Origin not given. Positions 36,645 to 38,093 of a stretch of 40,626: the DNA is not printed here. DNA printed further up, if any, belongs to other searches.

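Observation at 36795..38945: cI-linked orphan hsdS followed by a zinc-ribbon/HEPN-motif gene, with no hsdM or hsdR in the element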

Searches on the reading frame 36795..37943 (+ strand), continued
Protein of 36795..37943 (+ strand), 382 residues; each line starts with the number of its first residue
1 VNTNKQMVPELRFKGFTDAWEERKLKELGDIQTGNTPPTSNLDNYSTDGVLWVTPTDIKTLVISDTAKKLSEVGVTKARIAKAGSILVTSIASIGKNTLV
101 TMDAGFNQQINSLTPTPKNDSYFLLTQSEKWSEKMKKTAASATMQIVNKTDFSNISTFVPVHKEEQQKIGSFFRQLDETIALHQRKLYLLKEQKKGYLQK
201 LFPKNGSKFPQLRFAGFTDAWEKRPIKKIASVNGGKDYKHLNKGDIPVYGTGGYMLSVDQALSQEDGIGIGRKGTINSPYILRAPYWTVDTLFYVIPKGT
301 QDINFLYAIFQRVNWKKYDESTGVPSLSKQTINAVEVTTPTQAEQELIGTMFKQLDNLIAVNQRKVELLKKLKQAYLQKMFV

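Call 90: find_encoding_contigs(protein=P0290, flank=7000, max_places=4)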
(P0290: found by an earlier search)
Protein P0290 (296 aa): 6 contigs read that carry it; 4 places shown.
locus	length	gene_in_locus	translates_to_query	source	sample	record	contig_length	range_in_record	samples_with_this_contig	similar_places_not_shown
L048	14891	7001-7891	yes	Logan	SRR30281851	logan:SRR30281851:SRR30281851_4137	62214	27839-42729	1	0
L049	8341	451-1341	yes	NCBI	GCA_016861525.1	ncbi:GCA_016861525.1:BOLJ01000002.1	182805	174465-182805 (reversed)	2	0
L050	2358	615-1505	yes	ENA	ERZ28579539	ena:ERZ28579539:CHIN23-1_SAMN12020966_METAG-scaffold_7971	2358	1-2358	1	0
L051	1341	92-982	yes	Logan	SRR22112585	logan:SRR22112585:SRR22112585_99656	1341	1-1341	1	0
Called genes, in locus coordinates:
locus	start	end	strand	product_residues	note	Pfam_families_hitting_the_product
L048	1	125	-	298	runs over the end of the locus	PF09524:Phg_2220_C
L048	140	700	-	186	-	PF05037:DUF669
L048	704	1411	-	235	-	PF13479:AAA_24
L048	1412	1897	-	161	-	PF05565:Sipho_Gp157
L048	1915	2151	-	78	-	-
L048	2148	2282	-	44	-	-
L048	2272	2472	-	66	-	PF09466:Yqai (weak)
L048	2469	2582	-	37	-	-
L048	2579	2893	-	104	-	PF05595:DUF771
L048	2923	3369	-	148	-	-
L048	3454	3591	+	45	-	PF07295:DUF1451, PF09723:Zn_ribbon_8 (weak)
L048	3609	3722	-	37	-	-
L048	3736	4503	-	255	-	PF02498:Bro-N, PF03374:ANT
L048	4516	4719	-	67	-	-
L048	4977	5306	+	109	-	PF01381:HTH_3 (faint)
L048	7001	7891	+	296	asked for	-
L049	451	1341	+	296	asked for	-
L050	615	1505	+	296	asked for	-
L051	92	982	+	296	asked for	-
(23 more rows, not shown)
